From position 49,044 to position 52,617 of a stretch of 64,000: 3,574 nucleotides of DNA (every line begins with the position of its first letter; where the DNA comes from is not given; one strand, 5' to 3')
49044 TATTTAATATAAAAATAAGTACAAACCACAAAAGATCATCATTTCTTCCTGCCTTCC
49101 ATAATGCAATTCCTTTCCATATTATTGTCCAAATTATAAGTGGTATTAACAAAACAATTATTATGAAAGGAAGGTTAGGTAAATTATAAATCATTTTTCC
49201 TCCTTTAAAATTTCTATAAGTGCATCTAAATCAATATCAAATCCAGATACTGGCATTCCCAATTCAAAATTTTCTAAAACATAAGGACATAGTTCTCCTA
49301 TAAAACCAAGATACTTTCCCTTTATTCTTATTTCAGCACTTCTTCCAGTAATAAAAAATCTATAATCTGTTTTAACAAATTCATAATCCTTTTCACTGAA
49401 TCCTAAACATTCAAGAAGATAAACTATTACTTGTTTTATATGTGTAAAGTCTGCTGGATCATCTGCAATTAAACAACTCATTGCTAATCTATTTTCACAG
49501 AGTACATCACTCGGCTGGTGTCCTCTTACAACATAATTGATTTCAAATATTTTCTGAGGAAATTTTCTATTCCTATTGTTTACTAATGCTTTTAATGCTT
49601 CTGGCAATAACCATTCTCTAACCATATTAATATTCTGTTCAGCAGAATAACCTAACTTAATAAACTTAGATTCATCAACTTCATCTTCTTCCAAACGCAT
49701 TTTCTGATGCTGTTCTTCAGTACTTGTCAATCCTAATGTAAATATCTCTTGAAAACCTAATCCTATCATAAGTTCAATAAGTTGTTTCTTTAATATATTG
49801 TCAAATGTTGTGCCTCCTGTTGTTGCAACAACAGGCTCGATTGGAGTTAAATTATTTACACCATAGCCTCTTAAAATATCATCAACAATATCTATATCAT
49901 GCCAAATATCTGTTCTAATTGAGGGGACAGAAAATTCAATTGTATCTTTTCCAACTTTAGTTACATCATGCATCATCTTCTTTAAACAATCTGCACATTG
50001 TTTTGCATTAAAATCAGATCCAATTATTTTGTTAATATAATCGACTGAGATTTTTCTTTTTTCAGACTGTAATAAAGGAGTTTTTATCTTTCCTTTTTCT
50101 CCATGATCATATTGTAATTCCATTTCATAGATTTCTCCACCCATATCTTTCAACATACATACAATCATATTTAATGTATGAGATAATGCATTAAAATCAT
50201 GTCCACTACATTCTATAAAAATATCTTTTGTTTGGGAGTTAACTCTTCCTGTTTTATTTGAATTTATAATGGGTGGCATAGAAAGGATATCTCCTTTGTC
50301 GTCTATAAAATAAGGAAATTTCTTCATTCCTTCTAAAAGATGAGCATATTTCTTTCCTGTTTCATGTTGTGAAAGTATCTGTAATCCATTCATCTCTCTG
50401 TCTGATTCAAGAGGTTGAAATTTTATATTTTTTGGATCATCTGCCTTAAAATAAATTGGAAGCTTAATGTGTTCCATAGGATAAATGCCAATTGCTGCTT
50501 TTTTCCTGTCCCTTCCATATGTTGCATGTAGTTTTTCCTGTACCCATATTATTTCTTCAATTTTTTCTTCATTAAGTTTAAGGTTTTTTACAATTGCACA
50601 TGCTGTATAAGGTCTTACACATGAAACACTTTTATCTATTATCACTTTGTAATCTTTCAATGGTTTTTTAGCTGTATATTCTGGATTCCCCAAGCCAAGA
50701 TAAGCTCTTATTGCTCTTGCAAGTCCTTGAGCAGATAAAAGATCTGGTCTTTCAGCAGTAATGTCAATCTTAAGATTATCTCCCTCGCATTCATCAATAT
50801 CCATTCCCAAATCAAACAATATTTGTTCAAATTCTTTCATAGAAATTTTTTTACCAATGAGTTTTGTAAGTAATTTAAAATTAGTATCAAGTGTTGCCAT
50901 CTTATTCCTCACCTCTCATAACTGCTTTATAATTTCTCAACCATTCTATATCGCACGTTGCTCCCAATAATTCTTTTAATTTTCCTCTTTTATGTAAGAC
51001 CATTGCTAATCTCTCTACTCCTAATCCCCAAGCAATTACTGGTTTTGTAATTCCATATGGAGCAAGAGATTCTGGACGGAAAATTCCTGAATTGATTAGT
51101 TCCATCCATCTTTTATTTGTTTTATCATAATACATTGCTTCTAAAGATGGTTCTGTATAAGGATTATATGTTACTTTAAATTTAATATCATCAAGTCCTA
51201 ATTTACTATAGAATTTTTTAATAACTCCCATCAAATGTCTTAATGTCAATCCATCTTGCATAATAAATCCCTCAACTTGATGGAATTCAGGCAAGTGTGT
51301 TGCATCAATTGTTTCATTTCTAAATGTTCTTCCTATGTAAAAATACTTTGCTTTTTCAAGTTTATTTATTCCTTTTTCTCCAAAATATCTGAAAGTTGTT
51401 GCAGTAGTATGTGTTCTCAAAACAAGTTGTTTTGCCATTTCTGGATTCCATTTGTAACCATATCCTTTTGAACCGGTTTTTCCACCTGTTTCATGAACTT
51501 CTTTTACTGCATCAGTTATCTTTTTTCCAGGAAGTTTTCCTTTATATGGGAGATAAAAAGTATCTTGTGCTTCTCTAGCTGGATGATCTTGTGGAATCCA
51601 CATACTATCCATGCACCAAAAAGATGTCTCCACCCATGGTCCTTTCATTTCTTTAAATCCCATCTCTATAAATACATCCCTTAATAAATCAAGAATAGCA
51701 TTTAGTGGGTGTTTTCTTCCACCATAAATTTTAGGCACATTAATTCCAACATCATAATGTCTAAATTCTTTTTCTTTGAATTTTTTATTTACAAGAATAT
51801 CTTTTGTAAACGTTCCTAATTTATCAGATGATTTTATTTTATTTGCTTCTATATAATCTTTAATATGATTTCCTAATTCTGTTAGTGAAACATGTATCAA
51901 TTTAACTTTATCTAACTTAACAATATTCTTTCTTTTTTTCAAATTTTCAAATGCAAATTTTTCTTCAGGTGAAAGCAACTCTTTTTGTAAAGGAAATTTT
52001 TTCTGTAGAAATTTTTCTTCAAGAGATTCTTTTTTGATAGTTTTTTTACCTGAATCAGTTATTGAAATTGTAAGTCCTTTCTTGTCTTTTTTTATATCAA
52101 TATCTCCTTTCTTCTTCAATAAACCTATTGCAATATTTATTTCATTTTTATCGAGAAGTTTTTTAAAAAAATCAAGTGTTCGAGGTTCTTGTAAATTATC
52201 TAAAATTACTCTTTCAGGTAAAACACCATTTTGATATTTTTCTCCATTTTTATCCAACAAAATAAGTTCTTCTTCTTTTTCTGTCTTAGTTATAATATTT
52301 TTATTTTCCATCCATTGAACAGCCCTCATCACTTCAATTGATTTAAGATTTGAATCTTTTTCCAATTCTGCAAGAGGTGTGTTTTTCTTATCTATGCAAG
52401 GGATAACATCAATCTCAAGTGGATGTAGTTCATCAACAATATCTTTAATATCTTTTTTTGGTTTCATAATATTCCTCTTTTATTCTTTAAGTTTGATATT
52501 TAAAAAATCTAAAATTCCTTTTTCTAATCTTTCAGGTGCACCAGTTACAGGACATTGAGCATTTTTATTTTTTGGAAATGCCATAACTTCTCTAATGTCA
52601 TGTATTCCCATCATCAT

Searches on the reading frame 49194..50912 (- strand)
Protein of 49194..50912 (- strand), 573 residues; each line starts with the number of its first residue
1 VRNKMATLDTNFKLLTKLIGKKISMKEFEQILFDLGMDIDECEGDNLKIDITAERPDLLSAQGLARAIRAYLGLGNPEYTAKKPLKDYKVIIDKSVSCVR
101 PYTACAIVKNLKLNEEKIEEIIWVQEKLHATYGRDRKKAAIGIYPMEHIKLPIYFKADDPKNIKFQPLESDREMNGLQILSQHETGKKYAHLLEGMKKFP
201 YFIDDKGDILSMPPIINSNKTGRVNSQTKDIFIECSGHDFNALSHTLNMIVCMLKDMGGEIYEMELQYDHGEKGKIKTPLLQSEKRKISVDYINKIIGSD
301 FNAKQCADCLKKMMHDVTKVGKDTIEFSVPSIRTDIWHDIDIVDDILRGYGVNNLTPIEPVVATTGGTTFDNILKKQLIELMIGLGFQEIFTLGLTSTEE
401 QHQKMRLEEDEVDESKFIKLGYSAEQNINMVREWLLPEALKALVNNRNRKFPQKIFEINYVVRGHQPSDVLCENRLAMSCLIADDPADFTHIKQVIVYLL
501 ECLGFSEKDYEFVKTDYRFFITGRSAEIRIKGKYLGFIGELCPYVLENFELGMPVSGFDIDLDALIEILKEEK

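Call 19: find_related_loci(query=window:49194-50912:-, collection=genome_contigs, flank=3000)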
Query window:49194-50912:- (573 aa) in genome_contigs; peptide patterns used: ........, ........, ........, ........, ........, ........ (x = any residue, [..] = any of these).
77 stretches matched a pattern, but none encodes a relative of the query by tblastn (E <= 1e-3).

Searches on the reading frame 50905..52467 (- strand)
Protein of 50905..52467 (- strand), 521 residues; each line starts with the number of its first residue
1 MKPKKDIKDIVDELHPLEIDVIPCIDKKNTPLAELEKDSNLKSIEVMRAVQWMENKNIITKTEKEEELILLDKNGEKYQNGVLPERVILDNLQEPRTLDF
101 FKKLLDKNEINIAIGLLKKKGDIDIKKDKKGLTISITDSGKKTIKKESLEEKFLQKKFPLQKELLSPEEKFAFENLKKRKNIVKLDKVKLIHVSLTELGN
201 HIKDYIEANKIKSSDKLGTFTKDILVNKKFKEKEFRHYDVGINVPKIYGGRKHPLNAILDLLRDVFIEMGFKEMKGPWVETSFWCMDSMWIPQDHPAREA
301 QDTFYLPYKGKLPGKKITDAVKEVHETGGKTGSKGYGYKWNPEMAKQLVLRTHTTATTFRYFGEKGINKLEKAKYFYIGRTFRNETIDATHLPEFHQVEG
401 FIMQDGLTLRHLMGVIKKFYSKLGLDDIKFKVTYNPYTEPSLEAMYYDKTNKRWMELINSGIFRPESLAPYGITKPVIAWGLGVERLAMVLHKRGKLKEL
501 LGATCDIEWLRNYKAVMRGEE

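Call 81: list_cluster_members(proteins=[window:50905-52467:-, window:52483-54219:-, window:42213-43436:-])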
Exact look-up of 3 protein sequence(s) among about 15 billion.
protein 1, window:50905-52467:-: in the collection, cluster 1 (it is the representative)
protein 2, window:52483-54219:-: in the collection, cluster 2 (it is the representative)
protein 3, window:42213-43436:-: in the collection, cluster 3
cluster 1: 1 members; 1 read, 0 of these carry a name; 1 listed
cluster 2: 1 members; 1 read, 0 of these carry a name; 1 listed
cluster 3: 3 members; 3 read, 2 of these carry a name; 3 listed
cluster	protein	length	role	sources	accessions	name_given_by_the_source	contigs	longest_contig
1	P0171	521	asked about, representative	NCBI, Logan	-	-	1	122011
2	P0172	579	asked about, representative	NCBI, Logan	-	-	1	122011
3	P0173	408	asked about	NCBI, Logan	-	-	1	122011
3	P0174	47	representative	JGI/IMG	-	hypothetical protein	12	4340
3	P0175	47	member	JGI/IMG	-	hypothetical protein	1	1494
